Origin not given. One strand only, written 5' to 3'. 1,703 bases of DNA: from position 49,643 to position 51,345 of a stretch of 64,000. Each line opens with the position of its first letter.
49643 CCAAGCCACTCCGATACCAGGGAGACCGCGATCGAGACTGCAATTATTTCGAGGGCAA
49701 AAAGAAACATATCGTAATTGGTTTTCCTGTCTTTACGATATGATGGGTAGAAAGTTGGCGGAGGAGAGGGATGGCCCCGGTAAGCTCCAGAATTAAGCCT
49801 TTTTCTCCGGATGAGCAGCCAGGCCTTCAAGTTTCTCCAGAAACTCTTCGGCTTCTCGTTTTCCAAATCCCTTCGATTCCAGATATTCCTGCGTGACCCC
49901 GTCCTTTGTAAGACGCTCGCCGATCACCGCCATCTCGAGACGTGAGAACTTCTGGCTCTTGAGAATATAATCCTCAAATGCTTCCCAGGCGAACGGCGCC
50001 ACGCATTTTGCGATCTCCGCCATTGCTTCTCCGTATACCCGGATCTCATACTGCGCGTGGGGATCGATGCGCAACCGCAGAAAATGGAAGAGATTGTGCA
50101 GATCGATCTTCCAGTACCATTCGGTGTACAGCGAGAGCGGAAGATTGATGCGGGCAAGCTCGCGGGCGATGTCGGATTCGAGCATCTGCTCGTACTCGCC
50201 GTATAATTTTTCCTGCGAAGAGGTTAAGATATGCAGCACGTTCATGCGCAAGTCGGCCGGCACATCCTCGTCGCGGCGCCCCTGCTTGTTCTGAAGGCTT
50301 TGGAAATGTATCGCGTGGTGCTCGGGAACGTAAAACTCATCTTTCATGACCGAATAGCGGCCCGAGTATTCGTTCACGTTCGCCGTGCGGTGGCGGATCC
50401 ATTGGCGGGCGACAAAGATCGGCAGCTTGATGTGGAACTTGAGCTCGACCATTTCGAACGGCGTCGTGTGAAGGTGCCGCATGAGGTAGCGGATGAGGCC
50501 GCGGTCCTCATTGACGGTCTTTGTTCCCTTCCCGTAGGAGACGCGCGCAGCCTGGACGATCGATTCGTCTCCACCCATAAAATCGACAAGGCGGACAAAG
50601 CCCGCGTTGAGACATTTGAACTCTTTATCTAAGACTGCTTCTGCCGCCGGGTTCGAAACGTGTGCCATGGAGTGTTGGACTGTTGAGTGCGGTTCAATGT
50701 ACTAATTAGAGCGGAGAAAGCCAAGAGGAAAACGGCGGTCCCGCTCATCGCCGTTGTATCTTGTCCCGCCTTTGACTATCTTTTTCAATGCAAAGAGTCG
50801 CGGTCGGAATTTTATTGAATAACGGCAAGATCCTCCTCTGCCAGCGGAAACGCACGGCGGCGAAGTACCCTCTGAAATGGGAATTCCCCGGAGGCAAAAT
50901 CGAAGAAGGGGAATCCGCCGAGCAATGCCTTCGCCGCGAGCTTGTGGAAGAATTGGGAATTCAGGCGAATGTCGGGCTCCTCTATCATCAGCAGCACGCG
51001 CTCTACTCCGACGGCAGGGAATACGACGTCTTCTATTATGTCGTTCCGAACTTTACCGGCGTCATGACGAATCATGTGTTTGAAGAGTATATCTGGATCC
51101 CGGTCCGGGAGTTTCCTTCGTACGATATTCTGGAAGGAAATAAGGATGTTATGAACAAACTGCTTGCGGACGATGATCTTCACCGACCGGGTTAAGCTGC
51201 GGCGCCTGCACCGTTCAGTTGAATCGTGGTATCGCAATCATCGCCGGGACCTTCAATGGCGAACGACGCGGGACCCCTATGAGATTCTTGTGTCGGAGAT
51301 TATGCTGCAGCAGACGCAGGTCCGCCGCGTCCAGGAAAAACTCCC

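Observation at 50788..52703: All three functions of the 8-oxoguanine (GO) repair system in one overlapping operon, with a domain-swapped MutY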

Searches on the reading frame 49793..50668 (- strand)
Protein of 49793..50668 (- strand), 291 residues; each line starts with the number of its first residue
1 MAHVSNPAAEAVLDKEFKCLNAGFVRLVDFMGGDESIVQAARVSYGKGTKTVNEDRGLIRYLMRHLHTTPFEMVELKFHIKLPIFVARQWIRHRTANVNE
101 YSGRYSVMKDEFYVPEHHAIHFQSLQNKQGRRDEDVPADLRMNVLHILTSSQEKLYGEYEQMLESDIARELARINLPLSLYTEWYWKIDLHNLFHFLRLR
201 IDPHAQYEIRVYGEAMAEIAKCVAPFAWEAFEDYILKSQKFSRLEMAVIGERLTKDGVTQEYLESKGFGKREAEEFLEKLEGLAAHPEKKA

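Call 3: search_protein_families(library=pfam, proteins=[window:49793-50668:-], max_evalue=0.01)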
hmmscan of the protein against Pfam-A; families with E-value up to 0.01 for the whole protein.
window:49793-50668:- (291 aa): 1 family
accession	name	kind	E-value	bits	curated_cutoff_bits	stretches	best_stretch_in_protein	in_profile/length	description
PF02511.20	Thy1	-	7.3e-58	195.9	24.8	1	26-225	1-190/191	Thymidylate synthase complementing protein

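Call 4: search_protein_families(library=ncbifam, proteins=[window:49793-50668:-], max_evalue=0.01)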
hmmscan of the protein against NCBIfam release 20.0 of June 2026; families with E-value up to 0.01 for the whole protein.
window:49793-50668:- (291 aa): 1 family
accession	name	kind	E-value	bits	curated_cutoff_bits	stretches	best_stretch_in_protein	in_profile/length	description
TIGR02170.1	thyX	equivalog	1.8e-62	210.6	87.9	1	24-231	1-211/211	FAD-dependent thymidylate synthase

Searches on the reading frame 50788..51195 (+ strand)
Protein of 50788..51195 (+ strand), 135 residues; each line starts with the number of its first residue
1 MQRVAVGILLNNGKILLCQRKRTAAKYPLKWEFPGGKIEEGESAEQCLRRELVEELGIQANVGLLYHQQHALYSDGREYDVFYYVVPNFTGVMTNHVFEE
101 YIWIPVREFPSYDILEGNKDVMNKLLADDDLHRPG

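Call 3: search_protein_families(library=pfam, proteins=[window:50788-51195:+], max_evalue=0.01)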
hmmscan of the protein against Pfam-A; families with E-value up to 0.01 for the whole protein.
window:50788-51195:+ (135 aa): 3 families
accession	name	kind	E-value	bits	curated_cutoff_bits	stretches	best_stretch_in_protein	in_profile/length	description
PF00293.34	NUDIX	-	1.7e-23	83.5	21.1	1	1-122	1-131/134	NUDIX domain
PF14815.12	NUDIX_4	-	1.6e-11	44.4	35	1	5-123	1-112/113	NUDIX domain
PF22327.2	Nudt16-like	-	0.00026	21.4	27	1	33-72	37-77/161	U8 snoRNA-decapping enzyme-like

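Call 4: search_protein_families(library=ncbifam, proteins=[window:50788-51195:+], max_evalue=0.01)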
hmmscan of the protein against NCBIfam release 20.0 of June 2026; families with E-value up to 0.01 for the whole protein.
window:50788-51195:+ (135 aa): 25 families
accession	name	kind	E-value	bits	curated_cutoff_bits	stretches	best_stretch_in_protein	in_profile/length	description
NF006530.0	PRK08999.1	equivalog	2e-23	83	245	1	3-125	7-128/315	Nudix family hydrolase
NF007834.0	PRK10546.1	equivalog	1.7e-22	79.7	156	1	4-121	6-121/135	pyrimidine (deoxy)nucleoside triphosphate diphosphatase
TIGR00586.1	mutt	equivalog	3.2e-22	78.9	97.9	1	3-126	6-128/129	8-oxo-dGTP diphosphatase MutT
NF008044.0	PRK10776.1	equivalog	1.1e-18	67.3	148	1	3-126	5-127/130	8-oxo-dGTP diphosphatase MutT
NF012016.0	PRK15472.1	equivalog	3.1e-13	49.6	95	1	2-121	3-134/141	nucleoside triphosphatase NudI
NF001938.0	PRK00714.1-5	equivalog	3.2e-09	36.4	116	1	3-69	13-84/172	RNA pyrophosphohydrolase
NF001934.0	PRK00714.1-1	equivalog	1.3e-08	34.4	241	1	3-70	8-73/176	RNA pyrophosphohydrolase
NF001935.0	PRK00714.1-2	equivalog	1.5e-07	31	259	1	3-61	8-63/183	RNA pyrophosphohydrolase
NF001937.0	PRK00714.1-4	equivalog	2.9e-07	30.2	139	1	3-62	8-65/161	RNA pyrophosphohydrolase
NF001936.0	PRK00714.1-3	equivalog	4.7e-07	29.8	118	1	14-63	24-68/155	RNA pyrophosphohydrolase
TIGR02705.1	nudix_YtkD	equivalog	6.6e-07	29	154.4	1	31-70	47-85/156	RNA deprotection pyrophosphohydrolase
NF041653.1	Nud_hyd_Meth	equivalog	9.3e-07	28.8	300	1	3-100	28-126/170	Nudix hydrolase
NF011963.0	PRK15434.1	subfamily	1.7e-05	24.6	146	1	11-132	27-141/159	GDP-mannose mannosyl hydrolase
NF052459.1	OxoGTPPhMutT1Mycb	equivalog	2.4e-05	23.6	475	1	30-108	30-108/292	8-oxo-(d)GTP phosphatase MutT1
NF041652.1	Nud_hyd_Dein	equivalog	3.8e-05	24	200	1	6-76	18-90/152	Nudix hydrolase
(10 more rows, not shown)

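Call 58: search_solved_structures(query=window:50788-51195:+, max_evalue=0.00001, show_alignments=2)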
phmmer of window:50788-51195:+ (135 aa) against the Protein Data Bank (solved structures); distinct sequences matched with E-value up to 0.00001: 22.
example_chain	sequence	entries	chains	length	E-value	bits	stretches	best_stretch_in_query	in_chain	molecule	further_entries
2rrk_A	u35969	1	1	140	2.3e-16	63.1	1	3-117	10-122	CTP pyrophosphohydrolase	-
3ees_A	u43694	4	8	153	1.4e-15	60.6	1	4-125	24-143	Probable pyrophosphohydrolase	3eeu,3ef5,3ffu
3gwy_A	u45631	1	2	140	1.3e-12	51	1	8-131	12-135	Putative CTP pyrophosphohydrolase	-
3hhj_A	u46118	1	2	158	5.5e-12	48.9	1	4-123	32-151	Mutator mutT protein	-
3oga_A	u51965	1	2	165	7.1e-12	48.6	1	5-115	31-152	Nucleoside triphosphatase nudI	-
6dt3_A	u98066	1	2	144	1.8e-11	47.3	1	5-116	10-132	Nucleoside triphosphatase NudI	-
4v14_A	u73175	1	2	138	1.8e-11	47.3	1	4-127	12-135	MUTATOR MUTT PROTEIN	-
7syc_A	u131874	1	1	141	3e-11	46.6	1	3-127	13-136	7,8-dihydro-8-oxoguanine-triphosphatase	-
3n77_A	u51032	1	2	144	4e-11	46.1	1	5-115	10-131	Nucleoside triphosphatase nudI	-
3r03_A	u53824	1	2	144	9.5e-11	44.9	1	6-89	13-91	NUDIX hydrolase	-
1mut_A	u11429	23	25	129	1.4e-10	44.4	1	3-124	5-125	NUCLEOSIDE TRIPHOSPHATE PYROPHOSPHOHYDROLASE | Mutator mutT protein | 7,8-dihydro-8-oxoguanine-triphosphatase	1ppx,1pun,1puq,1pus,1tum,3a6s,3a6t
5zrc_A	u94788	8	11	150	9.4e-10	41.7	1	2-65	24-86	Putative mutator protein MutT2/NUDIX hydrolase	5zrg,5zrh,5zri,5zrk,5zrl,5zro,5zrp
5x1x_A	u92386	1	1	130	4.5e-09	39.5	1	6-111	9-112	Mutator mutT protein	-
3id9_A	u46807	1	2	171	5e-07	32.9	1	4-65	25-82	MutT/NUDIX family protein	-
6fl4_A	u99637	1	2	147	9e-07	32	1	2-61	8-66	Nudix hydrolase 1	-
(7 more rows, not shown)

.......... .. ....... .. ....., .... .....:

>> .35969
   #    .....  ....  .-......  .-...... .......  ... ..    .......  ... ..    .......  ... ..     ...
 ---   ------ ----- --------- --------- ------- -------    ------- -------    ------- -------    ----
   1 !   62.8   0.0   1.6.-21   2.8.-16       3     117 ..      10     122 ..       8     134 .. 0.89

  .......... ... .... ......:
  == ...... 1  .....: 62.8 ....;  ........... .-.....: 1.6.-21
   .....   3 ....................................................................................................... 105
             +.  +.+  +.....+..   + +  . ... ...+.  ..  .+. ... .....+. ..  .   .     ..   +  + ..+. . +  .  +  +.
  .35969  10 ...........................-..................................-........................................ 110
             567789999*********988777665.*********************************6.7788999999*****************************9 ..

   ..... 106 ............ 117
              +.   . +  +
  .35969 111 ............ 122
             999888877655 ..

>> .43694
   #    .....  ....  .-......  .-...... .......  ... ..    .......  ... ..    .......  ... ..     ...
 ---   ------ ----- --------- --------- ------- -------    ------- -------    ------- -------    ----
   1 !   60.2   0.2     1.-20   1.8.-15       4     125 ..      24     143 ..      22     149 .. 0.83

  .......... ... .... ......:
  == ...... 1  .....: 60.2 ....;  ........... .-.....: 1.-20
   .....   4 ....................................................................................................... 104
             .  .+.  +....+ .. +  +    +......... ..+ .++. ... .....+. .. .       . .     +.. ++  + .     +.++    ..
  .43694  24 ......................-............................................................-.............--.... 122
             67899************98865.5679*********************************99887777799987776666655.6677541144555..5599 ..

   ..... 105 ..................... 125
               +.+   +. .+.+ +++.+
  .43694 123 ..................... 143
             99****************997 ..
